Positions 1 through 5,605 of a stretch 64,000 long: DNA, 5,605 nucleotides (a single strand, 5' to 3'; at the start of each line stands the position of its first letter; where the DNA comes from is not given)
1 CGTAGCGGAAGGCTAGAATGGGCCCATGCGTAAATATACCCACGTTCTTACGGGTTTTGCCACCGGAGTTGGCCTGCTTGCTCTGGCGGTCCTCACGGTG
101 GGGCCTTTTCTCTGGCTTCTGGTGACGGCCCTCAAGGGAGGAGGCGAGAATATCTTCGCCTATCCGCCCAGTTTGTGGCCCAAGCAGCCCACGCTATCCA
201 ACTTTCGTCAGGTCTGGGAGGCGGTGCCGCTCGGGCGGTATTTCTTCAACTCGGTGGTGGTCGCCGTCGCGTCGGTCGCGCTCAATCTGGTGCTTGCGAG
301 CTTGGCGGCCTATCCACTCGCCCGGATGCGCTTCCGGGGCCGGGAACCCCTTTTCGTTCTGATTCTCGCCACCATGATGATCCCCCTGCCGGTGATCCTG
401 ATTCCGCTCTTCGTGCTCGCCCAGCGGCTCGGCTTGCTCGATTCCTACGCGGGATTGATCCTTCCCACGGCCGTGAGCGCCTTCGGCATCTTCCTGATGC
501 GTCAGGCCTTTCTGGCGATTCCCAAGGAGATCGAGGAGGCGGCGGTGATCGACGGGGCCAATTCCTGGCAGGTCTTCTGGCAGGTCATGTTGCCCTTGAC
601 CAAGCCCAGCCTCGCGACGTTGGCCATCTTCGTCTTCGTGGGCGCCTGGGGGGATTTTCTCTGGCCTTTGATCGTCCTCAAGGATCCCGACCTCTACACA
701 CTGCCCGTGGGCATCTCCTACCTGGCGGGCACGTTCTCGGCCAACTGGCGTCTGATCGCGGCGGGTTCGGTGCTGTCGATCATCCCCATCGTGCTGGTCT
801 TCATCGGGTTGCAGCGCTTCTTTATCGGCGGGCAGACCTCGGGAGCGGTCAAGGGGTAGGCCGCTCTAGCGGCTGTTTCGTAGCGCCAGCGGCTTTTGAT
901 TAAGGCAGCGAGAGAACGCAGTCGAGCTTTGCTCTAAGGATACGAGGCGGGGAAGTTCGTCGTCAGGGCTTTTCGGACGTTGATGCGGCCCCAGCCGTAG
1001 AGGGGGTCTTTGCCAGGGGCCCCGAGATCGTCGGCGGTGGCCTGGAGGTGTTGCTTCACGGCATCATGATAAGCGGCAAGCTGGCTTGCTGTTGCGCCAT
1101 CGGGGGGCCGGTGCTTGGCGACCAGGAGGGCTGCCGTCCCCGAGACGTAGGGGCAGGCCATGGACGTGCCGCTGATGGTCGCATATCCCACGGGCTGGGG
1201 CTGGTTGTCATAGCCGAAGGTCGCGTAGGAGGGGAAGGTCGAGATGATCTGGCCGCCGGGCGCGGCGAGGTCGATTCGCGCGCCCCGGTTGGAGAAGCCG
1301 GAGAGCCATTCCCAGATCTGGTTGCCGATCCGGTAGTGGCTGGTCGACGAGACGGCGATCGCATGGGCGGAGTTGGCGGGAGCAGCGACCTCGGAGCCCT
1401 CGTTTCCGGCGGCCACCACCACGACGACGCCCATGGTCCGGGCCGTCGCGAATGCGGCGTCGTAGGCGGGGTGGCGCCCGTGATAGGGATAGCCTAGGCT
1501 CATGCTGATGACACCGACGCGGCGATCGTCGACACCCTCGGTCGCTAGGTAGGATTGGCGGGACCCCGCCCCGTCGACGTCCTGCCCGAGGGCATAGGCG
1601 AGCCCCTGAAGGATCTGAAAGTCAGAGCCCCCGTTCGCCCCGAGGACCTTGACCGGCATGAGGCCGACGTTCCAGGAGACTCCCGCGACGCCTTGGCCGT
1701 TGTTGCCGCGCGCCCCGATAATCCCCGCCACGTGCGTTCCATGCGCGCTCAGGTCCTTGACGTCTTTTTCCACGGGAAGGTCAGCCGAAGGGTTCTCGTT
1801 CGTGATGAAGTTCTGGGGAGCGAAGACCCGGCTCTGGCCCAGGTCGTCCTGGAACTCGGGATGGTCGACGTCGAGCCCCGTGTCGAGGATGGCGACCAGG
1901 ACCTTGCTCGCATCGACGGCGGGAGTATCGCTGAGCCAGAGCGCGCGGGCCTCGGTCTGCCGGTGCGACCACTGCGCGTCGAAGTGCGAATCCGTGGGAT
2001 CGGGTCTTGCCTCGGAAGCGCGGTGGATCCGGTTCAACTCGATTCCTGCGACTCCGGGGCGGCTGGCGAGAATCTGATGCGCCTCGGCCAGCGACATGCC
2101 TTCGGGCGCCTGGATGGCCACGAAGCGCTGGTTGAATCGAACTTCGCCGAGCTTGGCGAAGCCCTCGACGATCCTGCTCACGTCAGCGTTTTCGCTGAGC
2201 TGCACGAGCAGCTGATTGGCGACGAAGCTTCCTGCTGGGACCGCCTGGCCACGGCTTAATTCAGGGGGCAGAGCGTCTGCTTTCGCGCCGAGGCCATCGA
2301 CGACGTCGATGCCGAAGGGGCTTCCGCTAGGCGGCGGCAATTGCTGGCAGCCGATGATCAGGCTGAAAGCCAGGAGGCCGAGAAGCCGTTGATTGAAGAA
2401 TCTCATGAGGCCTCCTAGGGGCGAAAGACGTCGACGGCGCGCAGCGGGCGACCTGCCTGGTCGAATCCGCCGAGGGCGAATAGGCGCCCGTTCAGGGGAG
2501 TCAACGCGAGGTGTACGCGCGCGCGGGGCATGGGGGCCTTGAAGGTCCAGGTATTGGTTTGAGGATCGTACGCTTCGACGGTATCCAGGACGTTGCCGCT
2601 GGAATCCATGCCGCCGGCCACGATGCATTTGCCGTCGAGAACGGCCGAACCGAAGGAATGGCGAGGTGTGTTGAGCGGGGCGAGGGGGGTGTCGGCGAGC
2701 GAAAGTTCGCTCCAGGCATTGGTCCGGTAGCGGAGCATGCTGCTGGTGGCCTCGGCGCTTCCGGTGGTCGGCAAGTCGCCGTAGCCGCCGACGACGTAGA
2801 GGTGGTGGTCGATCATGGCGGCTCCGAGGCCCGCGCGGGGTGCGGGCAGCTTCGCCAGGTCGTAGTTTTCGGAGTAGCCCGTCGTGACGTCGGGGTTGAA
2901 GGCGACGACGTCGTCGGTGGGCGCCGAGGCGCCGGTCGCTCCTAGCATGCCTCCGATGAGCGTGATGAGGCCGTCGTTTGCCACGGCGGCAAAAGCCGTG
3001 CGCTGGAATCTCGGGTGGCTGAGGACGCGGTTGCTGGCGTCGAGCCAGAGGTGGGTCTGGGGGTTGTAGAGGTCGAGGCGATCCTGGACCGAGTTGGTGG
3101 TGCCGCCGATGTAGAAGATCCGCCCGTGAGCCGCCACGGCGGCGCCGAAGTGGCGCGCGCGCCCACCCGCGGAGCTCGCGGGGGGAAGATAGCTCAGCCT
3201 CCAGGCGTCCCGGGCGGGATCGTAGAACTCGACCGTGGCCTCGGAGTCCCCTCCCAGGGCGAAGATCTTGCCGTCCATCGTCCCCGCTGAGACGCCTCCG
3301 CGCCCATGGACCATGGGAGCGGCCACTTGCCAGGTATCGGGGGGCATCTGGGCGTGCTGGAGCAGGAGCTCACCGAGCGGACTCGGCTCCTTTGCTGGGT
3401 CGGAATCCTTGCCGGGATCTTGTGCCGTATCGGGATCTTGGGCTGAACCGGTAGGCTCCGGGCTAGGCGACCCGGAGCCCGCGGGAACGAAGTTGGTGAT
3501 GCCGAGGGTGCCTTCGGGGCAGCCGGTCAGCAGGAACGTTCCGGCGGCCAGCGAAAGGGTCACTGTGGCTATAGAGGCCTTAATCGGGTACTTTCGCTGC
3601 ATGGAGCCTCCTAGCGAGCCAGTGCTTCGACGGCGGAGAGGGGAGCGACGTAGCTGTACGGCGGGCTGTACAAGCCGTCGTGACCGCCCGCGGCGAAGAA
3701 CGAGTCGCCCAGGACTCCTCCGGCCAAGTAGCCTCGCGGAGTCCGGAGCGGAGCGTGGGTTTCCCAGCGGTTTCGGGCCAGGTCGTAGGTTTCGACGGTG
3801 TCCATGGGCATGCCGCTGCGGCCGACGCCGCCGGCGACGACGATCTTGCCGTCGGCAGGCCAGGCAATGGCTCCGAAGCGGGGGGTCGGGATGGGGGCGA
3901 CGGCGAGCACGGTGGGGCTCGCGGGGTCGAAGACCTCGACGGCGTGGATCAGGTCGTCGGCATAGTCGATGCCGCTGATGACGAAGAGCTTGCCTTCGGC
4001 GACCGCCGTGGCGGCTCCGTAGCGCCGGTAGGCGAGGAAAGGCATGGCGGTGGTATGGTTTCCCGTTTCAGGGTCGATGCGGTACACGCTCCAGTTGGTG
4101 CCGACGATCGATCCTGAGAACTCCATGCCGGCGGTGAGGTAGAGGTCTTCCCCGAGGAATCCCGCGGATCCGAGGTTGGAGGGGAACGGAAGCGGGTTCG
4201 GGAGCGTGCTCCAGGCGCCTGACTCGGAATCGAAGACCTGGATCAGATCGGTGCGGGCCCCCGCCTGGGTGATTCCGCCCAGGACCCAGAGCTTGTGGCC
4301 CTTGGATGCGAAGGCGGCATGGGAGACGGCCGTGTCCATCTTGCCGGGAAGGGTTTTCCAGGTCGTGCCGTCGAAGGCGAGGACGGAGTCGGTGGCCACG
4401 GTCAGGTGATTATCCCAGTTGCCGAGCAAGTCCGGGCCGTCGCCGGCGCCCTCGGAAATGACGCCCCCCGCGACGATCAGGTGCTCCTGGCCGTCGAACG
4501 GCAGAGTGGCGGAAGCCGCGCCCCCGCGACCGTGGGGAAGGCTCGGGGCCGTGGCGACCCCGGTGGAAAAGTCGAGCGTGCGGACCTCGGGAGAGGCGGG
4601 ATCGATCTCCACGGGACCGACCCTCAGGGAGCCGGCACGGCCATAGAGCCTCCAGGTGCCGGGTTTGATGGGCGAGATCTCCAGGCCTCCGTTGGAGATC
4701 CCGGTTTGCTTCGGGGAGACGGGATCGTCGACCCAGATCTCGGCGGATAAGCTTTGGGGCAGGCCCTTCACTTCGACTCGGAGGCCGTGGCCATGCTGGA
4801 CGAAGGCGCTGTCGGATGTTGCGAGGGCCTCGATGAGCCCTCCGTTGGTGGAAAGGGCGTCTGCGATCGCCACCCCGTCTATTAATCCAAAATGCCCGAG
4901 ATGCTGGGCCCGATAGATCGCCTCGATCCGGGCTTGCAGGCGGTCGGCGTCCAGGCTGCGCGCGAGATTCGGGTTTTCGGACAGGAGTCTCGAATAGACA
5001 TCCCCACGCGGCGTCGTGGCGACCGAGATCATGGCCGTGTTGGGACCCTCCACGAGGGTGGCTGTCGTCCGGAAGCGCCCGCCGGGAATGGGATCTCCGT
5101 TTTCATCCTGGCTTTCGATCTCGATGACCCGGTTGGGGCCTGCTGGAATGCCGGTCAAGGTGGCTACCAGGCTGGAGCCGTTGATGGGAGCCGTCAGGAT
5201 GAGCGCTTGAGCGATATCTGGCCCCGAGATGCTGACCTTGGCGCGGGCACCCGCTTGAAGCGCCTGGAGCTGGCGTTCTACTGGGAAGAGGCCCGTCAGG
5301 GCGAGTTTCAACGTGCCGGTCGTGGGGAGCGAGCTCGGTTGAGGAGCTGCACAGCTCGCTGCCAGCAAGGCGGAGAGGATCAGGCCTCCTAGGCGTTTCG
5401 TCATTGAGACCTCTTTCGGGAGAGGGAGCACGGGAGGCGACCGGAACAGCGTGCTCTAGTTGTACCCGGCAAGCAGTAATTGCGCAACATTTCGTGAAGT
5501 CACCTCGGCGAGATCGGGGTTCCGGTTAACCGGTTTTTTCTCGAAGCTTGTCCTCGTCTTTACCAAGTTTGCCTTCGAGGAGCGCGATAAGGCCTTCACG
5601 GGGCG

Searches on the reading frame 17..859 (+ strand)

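Call 53: search_protein_families(library=pfam, proteins=[window:17-859:+], max_evalue=0.0001)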
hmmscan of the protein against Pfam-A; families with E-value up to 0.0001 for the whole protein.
window:17-859:+ (280 aa): 1 family
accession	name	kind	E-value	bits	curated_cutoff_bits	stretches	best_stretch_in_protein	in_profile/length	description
PF00528.27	BPD_transp_1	-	3.1e-22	79.6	26.4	1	92-269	3-178/184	Binding-protein-dependent transport system inner membrane component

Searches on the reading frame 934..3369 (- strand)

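Call 53: search_protein_families(library=pfam, proteins=[window:934-3369:-], max_evalue=0.0001)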
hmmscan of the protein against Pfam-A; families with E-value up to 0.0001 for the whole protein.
window:934-3369:- (811 aa): 1 family
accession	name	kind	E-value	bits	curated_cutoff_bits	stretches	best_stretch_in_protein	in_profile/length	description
PF00082.27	Peptidase_S8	-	9.4e-50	170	21.8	1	488-794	2-288/288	Subtilase family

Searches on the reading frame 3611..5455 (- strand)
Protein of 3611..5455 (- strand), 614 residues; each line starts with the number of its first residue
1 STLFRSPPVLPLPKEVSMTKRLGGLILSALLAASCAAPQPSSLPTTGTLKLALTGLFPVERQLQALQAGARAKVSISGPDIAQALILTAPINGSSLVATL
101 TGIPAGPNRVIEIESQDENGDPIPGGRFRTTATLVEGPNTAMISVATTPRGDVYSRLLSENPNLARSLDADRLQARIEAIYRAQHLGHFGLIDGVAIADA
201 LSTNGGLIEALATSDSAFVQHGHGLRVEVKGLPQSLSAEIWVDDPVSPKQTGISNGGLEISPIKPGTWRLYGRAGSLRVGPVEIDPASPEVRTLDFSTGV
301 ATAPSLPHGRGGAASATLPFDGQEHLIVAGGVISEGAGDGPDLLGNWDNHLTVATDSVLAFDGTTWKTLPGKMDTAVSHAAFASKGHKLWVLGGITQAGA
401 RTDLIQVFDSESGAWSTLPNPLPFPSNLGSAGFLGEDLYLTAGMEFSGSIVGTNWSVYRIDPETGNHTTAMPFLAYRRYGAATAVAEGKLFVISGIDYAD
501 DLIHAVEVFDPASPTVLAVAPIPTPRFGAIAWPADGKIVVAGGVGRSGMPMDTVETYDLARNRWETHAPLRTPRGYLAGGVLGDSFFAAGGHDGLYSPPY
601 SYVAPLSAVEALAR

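Call 10: search_protein_families(library=pfam, proteins=[window:3611-5455:-], max_evalue=0.001)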
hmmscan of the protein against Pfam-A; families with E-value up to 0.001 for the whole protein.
window:3611-5455:- (614 aa): 11 families
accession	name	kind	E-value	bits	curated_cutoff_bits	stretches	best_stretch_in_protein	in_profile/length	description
PF01344.31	Kelch_1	-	7.7e-20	70.5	20.1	2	535-566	11-41/46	Kelch motif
PF13964.12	Kelch_6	-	1.1e-17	63.7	25.3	2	535-574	11-50/50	Kelch motif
PF24681.1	Kelch_KLHDC2_KLHL20_DRC7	-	1.3e-15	57.8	50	2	435-594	8-175/221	KLHDC2/KLHL20/DRC7 Kelch-repeats domain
PF25210.1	Kelch_FKB95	-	1.9e-11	44.6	70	1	471-568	26-124/268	FKB95, Kelch-repeats domain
PF13418.12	Kelch_4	-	2.2e-11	44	21.6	0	378-421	4-47/49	Galactose oxidase, central domain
PF13415.12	Kelch_3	-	5.1e-10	39.7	22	0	386-423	1-38/48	Galactose oxidase, central domain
PF07646.21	Kelch_2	-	8.7e-07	29.1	21.3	0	477-511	1-36/48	Kelch motif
PF24996.1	NANM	-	1e-06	28.3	45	0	466-545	42-126/350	N-acetylneuraminate epimerase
PF24981.1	Beta-prop_ATRN-LZTR1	-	4.1e-06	26.7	50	0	371-497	143-281/289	Attractin/LZTR1 beta-propeller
PF21959.2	DUF6923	-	0.0003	21.1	27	1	442-526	141-223/234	Repeat of unknown function (DUF6923)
PF13854.13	Kelch_HCF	-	0.00044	20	113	0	370-443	184-257/345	Host cell factor, Kelch-repeats domain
